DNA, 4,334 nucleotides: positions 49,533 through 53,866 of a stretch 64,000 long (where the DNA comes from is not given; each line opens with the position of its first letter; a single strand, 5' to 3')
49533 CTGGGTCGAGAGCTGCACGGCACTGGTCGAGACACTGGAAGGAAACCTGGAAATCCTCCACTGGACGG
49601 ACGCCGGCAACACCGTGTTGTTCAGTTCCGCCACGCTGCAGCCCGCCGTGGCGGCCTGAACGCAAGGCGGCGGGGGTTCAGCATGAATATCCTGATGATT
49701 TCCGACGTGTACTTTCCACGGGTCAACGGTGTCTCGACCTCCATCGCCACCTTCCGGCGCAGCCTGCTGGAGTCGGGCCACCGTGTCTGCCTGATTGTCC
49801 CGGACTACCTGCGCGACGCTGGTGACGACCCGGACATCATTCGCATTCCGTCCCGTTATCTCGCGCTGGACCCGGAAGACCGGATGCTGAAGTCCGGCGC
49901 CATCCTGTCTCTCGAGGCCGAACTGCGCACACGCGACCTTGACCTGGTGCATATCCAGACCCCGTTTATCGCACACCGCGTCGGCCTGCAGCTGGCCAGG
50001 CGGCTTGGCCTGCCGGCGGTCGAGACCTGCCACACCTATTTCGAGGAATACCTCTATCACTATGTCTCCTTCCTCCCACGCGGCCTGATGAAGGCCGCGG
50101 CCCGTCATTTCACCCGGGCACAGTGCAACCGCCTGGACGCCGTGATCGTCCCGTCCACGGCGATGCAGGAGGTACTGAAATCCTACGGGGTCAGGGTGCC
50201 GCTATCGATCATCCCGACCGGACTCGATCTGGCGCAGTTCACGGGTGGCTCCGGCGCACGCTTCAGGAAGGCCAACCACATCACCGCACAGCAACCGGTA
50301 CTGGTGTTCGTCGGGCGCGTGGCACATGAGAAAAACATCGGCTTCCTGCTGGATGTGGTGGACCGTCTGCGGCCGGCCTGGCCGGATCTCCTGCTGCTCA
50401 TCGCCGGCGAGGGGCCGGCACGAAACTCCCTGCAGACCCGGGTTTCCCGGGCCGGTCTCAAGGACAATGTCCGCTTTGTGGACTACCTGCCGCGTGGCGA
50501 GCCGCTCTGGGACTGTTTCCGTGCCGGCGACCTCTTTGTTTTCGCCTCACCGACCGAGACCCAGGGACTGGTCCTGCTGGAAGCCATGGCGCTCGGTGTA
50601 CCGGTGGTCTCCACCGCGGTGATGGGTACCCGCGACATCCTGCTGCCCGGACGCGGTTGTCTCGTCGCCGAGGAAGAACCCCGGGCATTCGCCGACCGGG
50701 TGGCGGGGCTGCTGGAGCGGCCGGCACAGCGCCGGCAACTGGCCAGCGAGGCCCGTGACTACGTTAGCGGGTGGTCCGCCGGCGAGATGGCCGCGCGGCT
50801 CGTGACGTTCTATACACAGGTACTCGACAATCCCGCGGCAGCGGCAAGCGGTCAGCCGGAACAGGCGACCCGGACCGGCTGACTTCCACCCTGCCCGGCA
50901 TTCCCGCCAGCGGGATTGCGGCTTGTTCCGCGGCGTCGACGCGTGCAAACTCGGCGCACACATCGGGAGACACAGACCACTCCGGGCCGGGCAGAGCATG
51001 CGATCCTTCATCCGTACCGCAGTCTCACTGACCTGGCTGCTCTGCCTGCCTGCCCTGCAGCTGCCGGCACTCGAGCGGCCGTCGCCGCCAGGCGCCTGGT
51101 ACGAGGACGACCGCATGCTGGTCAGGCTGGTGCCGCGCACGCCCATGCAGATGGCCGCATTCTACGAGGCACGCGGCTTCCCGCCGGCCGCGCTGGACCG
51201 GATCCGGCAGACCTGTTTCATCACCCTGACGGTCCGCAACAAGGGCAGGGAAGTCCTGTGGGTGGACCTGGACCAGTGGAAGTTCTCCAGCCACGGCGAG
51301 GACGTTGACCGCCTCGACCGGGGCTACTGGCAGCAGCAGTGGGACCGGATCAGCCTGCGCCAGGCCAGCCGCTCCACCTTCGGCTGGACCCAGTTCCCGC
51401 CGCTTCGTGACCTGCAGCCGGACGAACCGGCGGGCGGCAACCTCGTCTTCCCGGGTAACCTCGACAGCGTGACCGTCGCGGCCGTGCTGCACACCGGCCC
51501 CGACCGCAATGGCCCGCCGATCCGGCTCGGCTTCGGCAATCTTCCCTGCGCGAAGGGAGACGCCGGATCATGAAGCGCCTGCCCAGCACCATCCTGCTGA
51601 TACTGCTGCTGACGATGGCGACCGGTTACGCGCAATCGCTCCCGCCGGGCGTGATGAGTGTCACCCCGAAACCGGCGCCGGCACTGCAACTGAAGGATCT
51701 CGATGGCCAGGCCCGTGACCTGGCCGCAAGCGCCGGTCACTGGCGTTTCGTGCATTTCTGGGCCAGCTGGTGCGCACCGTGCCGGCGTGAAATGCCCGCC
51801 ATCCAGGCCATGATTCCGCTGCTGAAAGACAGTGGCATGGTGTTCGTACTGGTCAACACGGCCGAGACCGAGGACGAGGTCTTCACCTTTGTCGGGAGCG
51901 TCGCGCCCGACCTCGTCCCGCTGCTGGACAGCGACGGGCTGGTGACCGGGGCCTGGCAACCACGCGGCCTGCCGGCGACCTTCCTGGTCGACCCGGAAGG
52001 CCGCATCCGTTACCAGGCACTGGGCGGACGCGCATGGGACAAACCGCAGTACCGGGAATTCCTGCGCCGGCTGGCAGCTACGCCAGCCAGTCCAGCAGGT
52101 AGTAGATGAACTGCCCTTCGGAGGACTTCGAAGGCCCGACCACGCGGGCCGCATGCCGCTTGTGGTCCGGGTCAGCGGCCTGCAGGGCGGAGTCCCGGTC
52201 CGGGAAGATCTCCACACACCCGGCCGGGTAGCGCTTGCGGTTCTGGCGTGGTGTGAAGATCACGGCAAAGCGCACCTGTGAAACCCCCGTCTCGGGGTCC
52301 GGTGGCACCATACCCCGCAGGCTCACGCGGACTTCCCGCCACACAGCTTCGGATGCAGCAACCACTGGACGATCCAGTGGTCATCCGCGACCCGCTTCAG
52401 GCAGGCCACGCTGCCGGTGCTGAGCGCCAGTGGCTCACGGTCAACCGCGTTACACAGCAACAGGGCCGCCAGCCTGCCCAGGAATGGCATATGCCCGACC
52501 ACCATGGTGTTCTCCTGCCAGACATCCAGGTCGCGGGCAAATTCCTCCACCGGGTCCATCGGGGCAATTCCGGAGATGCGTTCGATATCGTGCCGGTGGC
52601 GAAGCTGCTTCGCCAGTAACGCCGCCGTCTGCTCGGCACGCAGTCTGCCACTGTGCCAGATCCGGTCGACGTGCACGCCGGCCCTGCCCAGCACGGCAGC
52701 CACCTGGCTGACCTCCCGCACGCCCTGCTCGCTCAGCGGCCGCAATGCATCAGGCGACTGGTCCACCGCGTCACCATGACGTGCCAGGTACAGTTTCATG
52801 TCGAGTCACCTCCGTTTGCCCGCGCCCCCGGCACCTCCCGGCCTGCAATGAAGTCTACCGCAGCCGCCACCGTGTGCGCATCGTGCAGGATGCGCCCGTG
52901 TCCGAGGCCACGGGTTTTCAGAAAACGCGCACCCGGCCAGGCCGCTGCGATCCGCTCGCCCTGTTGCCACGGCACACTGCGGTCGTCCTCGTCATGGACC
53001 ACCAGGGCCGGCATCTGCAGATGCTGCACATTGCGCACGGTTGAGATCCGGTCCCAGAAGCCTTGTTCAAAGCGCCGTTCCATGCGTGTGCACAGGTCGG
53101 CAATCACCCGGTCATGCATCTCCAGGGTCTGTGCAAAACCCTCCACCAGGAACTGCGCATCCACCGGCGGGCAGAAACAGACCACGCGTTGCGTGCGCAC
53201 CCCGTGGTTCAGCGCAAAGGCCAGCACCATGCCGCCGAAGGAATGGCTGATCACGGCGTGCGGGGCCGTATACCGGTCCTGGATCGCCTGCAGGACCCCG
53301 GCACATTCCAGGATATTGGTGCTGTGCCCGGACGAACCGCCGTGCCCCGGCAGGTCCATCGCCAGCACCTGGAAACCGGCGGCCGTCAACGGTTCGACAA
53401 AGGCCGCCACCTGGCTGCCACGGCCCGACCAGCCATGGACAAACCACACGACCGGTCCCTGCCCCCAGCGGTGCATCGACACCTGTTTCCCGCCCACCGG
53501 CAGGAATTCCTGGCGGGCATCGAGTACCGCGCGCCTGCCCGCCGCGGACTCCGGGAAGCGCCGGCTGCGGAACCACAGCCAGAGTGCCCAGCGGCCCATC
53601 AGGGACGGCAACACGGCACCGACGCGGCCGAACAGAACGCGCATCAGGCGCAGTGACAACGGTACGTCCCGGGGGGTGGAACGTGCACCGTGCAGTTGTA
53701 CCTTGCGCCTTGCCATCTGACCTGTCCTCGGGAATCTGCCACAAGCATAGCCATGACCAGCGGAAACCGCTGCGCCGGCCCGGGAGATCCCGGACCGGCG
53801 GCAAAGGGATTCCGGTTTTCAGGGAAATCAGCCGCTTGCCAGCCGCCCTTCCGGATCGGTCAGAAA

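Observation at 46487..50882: Lipid-remodelling gene cluster: GT4, PAP2, DgkA, PlcP/LpxH-like phosphoesterase, GT4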

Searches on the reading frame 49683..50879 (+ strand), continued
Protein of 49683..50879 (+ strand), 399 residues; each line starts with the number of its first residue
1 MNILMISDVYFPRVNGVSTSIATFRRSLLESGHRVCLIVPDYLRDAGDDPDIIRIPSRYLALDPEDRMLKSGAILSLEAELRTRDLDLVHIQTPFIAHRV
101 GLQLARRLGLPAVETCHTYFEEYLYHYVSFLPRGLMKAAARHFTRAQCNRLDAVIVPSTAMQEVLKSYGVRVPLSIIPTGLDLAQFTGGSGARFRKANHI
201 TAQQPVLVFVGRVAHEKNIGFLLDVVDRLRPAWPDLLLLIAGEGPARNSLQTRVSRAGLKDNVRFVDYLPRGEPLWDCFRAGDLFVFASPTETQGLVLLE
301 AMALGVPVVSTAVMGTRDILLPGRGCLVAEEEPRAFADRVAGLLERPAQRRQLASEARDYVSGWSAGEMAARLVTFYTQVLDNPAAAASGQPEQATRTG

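Call 75: fold_search(model_id=the predicted structure, library=pdb)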
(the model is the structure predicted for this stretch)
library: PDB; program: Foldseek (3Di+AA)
matches with E <= 10: 1648; with E <= 0.001: 445
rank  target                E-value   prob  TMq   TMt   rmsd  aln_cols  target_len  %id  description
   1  3c4q_B                1.3e-25  1.00  0.80  0.81   3.6       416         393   24  Structure of the retaining glycosyltransferase MshA : The first step in mycothiol biosynthesis. Organism : Corynebacte (released 2008-04-01)
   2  3c48_B                2.3e-25  1.00  0.51  0.51  10.8       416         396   23  Structure of the retaining glycosyltransferase MshA: The first step in mycothiol biosynthesis. Organism: Corynebacteri (released 2008-03-25)
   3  3c48_A                4.1e-25  1.00  0.51  0.51  10.9       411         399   23  Structure of the retaining glycosyltransferase MshA: The first step in mycothiol biosynthesis. Organism: Corynebacteri (released 2008-03-25)
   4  3c4q_A                9.8e-25  1.00  0.79  0.80   3.5       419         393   22  Structure of the retaining glycosyltransferase MshA : The first step in mycothiol biosynthesis. Organism : Corynebacte (released 2008-04-01)
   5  6n1x                  4.3e-23  1.00  0.80  0.84   4.0       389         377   17  BshA from Staphylococcus aureus complexed with UDP and N-acetylglucosamine (released 2019-08-21)
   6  6kih_B                2.3e-22  1.00  0.77  0.77   4.4       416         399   22  Sucrose-phosphate synthase (tll1590) from Thermosynechococcus elongatus (released 2020-05-27)
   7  3oka_A                3.4e-22  1.00  0.72  0.76   4.7       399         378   22  Crystal structure of Corynebacterium glutamicum PimB' in complex with GDP-Man (triclinic crystal form) (released 2010-09-15)
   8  6d9t                  4.3e-22  1.00  0.80  0.84   3.9       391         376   18  BshA from Staphylococcus aureus complexed with UDP (released 2019-05-08)
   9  6kih_A                9.6e-22  1.00  0.78  0.78   4.0       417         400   21  Sucrose-phosphate synthase (tll1590) from Thermosynechococcus elongatus (released 2020-05-27)
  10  5d00_B                1.7e-21  1.00  0.78  0.85   4.2       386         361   18  Crystal structure of BshA from B. subtilis complexed with N-acetylglucosaminyl-malate and UMP (released 2016-09-07)
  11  5d00_A                3.2e-21  1.00  0.76  0.83   4.6       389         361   17  Crystal structure of BshA from B. subtilis complexed with N-acetylglucosaminyl-malate and UMP (released 2016-09-07)
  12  5d01_B                4.0e-21  1.00  0.76  0.84   4.2       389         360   19  Crystal structure of BshA from B. subtilis complexed with N-acetylglucosaminyl-malate (released 2016-09-07)
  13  2jjm_A                5.4e-21  1.00  0.76  0.84   4.2       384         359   20  Crystal Structure of a family GT4 glycosyltransferase from Bacillus anthracis ORF BA1558. (released 2008-08-05)
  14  3mbo_F                5.7e-21  1.00  0.76  0.82   4.3       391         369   20  Crystal Structure of the Glycosyltransferase BaBshA bound with UDP and L-malate (released 2010-09-29)
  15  5d01_A                6.4e-21  1.00  0.76  0.84   4.4       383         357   18  Crystal structure of BshA from B. subtilis complexed with N-acetylglucosaminyl-malate (released 2016-09-07)
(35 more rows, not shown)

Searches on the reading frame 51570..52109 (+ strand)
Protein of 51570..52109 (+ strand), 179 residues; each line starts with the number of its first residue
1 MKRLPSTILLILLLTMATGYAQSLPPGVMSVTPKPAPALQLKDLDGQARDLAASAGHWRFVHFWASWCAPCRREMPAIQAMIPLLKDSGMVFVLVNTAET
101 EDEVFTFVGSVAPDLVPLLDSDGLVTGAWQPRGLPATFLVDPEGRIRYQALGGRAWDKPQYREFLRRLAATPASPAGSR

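Call 23: search_protein_families(library=pfam, proteins=[window:51570-52109:+], max_evalue=0.01)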
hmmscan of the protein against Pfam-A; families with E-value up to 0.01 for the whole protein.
window:51570-52109:+ (179 aa): 4 families
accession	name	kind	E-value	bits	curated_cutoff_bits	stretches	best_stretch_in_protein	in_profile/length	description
PF00578.27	AhpC-TSA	-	3e-17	63.1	26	1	34-148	3-123/124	AhpC/TSA family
PF08534.16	Redoxin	-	2e-16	60.6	26.6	1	34-162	4-145/148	Redoxin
PF13905.12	Thioredoxin_8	-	1.5e-06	28.8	27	1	61-146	6-94/94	Thioredoxin-like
PF00085.26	Thioredoxin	-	4.8e-06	27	23.5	1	60-108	22-69/103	Thioredoxin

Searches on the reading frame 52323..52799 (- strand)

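Call 23: search_protein_families(library=pfam, proteins=[window:52323-52799:-], max_evalue=0.01)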
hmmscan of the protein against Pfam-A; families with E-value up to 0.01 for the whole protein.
window:52323-52799:- (158 aa): 1 family
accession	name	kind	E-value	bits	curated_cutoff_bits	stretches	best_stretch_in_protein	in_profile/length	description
PF00300.27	His_Phos_1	-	2.2e-07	31.2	21.7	1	3-69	1-70/194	Histidine phosphatase superfamily (branch 1)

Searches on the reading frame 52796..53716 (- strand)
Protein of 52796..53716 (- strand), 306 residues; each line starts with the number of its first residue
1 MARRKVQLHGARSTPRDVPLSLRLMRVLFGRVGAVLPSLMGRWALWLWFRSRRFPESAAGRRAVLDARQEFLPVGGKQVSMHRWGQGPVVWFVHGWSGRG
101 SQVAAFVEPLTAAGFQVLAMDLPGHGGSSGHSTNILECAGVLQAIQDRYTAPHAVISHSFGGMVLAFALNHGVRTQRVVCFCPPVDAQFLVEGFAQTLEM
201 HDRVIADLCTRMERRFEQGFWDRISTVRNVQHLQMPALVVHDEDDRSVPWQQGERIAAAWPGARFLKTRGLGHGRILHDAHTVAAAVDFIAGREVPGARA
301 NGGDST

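Call 23: search_protein_families(library=pfam, proteins=[window:52796-53716:-], max_evalue=0.01)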
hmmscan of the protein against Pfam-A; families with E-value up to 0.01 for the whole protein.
window:52796-53716:- (306 aa): 6 families
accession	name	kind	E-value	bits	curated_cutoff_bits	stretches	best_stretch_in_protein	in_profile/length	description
PF00561.26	Abhydrolase_1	-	9.2e-18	65.2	25.8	2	88-183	1-102/245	alpha/beta hydrolase fold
PF12146.15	Hydrolase_4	-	4.6e-14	52.7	27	1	89-206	6-131/239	Serine aminopeptidase, S33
PF12697.13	Abhydrolase_6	-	2.1e-12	48.6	26.3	1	92-286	3-217/217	Alpha/beta hydrolase family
PF06821.19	Ser_hydrolase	-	7.1e-05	23.2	22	1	142-273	46-153/172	Serine hydrolase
PF08386.16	Abhydrolase_4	-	0.00049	20.6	21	1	232-288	32-88/103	TAP-like protein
PF00326.27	Peptidase_S9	-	0.0031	17.5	22.6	1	146-259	57-169/213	Prolyl oligopeptidase family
